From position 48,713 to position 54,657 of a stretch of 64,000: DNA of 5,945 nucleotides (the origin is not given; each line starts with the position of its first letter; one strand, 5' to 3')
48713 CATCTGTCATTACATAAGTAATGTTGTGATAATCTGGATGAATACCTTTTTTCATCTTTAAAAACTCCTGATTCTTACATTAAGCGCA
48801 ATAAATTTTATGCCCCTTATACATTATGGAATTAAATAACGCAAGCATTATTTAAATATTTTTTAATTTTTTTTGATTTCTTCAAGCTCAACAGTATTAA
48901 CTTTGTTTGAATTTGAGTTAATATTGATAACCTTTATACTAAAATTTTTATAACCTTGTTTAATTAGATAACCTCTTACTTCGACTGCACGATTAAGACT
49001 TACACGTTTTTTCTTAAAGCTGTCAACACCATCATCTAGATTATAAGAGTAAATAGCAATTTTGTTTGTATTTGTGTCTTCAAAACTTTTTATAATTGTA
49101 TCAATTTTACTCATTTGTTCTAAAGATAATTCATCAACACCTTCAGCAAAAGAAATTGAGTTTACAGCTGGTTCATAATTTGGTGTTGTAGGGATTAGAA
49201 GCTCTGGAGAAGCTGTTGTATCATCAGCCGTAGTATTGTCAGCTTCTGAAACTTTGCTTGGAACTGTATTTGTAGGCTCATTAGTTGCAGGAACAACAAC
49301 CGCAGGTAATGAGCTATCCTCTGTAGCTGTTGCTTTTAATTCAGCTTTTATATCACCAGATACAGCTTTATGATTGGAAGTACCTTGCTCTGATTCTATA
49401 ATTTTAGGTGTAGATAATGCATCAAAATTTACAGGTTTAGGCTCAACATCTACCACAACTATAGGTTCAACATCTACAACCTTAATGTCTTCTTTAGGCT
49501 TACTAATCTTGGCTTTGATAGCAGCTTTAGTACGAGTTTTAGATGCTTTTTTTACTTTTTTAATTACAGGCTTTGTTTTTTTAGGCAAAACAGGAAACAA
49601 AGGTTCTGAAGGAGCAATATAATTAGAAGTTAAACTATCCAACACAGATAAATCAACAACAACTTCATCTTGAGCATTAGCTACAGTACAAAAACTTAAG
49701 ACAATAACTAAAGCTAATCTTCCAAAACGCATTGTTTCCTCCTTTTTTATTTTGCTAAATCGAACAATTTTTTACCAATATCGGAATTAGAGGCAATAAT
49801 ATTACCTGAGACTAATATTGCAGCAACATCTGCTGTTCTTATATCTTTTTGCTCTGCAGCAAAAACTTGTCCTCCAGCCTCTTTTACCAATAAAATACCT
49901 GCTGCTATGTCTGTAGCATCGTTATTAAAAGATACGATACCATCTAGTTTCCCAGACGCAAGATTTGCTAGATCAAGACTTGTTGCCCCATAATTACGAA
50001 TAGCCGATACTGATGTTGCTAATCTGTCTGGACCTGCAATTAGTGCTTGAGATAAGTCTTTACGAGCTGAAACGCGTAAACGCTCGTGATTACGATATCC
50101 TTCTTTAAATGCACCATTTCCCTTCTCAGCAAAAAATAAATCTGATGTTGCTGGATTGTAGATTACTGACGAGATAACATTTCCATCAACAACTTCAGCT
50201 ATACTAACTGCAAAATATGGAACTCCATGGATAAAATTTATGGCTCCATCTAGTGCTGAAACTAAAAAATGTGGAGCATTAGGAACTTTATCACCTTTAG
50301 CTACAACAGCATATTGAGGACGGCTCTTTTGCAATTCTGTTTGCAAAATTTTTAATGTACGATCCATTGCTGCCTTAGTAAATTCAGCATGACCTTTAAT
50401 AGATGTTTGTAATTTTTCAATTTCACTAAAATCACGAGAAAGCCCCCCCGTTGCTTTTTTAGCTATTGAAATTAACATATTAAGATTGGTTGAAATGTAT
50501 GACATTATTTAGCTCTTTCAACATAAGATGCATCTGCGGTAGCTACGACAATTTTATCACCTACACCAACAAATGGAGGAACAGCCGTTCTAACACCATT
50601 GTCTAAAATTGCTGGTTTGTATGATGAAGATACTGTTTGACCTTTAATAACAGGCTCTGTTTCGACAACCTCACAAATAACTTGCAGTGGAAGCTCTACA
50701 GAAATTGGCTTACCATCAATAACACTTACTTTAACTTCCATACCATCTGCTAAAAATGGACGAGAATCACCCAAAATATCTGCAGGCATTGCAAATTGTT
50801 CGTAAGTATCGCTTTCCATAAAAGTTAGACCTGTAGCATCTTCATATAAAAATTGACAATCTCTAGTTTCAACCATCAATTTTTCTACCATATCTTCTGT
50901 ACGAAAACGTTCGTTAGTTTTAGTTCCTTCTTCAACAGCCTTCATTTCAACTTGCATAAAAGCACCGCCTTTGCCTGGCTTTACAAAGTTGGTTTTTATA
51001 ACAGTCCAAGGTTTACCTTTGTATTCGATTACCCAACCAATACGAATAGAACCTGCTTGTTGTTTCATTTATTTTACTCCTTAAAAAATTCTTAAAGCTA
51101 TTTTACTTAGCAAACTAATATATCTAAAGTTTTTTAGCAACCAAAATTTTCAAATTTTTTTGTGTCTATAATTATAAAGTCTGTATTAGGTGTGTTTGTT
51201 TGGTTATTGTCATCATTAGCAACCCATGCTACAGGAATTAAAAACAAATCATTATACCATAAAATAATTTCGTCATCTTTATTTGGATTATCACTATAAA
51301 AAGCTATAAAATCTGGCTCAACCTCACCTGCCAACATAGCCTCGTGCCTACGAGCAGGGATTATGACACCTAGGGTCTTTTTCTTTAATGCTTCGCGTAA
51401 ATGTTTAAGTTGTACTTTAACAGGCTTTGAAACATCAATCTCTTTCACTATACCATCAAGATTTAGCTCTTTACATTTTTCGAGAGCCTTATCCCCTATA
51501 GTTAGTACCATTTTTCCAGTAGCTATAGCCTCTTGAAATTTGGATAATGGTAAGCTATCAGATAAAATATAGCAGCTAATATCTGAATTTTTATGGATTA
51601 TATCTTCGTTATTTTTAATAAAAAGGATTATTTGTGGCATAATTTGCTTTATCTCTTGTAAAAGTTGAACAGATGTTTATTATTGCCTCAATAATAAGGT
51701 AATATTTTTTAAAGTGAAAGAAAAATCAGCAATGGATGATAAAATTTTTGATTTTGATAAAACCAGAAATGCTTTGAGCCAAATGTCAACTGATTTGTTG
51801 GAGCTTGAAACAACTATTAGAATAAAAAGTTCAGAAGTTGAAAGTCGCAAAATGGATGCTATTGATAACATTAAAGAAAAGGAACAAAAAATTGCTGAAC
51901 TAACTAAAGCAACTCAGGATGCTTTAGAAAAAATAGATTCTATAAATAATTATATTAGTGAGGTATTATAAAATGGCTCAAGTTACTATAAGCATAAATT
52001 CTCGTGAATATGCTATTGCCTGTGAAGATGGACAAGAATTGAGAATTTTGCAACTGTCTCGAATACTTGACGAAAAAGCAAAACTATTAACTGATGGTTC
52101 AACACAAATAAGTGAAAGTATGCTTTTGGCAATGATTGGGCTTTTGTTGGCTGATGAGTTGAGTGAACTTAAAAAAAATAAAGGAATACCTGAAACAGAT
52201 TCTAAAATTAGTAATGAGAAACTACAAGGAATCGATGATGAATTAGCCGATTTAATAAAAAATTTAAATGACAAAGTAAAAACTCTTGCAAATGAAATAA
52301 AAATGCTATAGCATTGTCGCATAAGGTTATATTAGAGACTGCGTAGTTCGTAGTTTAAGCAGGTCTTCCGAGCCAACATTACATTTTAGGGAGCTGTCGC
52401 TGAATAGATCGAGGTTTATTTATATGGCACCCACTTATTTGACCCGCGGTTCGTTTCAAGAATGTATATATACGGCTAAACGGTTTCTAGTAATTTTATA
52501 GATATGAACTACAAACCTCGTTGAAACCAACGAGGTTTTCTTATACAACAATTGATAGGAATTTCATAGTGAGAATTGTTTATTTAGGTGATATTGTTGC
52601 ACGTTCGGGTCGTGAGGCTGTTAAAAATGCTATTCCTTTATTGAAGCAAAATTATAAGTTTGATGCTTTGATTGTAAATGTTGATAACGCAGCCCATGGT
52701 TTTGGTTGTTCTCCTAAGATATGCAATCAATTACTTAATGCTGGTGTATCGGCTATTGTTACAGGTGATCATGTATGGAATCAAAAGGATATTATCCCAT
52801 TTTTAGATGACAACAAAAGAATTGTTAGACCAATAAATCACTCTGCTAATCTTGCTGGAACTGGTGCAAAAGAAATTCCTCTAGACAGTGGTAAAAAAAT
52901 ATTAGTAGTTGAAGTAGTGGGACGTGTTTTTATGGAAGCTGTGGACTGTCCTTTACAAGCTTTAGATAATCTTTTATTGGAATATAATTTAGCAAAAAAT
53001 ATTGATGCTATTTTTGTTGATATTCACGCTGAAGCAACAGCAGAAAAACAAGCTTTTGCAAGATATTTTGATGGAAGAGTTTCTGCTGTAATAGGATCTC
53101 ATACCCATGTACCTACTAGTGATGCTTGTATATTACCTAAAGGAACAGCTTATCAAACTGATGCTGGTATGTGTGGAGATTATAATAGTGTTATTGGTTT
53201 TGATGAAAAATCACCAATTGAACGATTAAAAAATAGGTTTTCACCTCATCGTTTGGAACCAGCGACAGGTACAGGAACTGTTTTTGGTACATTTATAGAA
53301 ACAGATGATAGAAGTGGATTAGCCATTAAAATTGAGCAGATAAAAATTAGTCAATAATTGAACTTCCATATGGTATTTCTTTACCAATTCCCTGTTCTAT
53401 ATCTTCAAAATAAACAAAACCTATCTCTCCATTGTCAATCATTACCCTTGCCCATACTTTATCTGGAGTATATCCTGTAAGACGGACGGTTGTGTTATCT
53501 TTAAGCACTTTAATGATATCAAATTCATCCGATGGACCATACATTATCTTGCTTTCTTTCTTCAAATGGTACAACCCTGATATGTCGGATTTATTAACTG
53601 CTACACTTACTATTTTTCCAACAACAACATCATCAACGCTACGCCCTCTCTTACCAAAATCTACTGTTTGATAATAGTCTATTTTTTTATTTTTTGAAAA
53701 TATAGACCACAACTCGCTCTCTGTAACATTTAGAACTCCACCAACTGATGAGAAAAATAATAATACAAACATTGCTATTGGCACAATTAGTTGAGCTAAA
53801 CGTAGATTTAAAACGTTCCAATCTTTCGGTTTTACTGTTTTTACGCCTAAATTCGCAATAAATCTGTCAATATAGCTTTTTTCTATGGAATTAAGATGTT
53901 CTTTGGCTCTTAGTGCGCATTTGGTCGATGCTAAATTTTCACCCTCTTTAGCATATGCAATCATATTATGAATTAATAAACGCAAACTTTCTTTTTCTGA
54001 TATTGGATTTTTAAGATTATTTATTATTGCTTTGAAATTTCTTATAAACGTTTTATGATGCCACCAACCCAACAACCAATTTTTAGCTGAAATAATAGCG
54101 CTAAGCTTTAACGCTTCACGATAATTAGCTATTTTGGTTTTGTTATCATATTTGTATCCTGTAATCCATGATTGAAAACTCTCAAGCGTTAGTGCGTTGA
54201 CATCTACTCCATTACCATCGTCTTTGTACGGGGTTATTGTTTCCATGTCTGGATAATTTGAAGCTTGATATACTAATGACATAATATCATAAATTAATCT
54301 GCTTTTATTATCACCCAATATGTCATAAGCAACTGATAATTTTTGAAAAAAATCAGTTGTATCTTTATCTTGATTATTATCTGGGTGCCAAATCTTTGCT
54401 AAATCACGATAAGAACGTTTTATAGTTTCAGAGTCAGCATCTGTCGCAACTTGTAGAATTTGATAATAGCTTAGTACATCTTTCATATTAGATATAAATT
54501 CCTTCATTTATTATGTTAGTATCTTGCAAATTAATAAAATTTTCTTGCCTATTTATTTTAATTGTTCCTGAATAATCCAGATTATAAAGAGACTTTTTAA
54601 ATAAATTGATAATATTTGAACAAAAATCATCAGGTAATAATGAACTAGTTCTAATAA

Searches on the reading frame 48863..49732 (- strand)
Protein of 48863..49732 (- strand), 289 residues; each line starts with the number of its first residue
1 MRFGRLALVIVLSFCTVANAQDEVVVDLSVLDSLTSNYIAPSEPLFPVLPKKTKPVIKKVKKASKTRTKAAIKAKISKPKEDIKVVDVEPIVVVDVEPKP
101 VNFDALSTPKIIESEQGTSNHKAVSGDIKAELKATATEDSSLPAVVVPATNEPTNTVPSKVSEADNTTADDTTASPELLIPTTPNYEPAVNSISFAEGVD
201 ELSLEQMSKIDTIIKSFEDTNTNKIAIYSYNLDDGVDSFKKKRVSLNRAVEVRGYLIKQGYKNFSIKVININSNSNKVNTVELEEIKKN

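Call 69: search_protein_families(library=pfam, proteins=[window:48863-49732:-], max_evalue=0.00001)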
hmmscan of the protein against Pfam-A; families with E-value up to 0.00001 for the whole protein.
window:48863-49732:- (289 aa): 1 family
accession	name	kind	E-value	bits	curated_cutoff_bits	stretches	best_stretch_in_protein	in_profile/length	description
PF00691.25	OmpA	-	7.7e-06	26.6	27.2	1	195-279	2-86/98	OmpA family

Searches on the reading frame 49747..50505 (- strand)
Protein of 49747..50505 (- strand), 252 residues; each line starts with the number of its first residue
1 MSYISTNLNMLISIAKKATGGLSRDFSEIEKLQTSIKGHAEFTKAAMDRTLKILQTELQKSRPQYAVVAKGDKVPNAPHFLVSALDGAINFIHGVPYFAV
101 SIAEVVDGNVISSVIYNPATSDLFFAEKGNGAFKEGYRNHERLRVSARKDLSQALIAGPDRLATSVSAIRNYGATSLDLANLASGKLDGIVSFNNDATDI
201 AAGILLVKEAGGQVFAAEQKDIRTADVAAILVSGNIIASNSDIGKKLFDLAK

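Call 69: search_protein_families(library=pfam, proteins=[window:49747-50505:-], max_evalue=0.00001)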
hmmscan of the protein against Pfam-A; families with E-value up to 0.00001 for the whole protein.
window:49747-50505:- (252 aa): 1 family
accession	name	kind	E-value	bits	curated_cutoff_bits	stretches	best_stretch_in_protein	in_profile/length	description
PF00459.30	Inositol_P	-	1.4e-32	113.7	27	1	9-240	7-254/271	Inositol monophosphatase family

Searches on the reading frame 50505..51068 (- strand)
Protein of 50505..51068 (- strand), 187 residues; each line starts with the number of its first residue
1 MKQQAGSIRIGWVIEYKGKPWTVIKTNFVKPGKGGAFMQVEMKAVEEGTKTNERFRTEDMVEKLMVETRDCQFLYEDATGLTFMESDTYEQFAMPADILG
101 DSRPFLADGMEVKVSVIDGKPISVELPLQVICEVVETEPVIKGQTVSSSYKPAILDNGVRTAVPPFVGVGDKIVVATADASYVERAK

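Call 69: search_protein_families(library=pfam, proteins=[window:50505-51068:-], max_evalue=0.00001)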
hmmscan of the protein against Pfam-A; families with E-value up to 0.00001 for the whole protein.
window:50505-51068:- (187 aa): 3 families
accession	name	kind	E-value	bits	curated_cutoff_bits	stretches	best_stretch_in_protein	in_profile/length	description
PF09285.17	Elong-fact-P_C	-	6.8e-23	80.6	25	1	130-185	1-56/56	Elongation factor P, C-terminal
PF08207.18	EFP_N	-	1.3e-21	76.8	23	1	5-61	2-58/58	Elongation factor P (EF-P) KOW-like domain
PF01132.26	EFP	-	1.8e-19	69.9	27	1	69-122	1-54/54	Elongation factor P (EF-P) OB domain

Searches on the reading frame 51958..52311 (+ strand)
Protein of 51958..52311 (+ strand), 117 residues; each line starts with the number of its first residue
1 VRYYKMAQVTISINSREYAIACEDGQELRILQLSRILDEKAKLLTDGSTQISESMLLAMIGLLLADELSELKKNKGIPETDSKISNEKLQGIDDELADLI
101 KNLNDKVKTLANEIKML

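Call 69: search_protein_families(library=pfam, proteins=[window:51958-52311:+], max_evalue=0.00001)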
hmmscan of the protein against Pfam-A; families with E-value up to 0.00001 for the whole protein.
window:51958-52311:+ (117 aa): 1 family
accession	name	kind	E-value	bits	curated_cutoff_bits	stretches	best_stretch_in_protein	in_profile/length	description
PF05164.18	ZapA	-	4.2e-15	56.3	23.8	1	9-105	1-79/88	Cell division protein ZapA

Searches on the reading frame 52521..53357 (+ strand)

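Call 69: search_protein_families(library=pfam, proteins=[window:52521-53357:+], max_evalue=0.00001)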
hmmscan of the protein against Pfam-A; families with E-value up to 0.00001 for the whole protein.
window:52521-53357:+ (278 aa): 2 families
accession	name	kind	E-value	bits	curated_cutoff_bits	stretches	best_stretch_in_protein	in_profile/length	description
PF13277.11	YmdB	-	2.8e-90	302.4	27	1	21-274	2-253/253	YmdB-like protein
PF00149.33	Metallophos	-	6.8e-06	27.1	21.5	1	18-198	2-191/191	Calcineurin-like phosphoesterase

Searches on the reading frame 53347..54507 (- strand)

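Call 69: search_protein_families(library=pfam, proteins=[window:53347-54507:-], max_evalue=0.00001)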
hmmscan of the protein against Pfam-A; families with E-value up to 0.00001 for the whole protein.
window:53347-54507:- (386 aa): 1 family
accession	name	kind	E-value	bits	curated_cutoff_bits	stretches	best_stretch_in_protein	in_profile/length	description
PF00226.36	DnaJ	-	5e-20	71.8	27.8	1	13-74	1-63/63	DnaJ domain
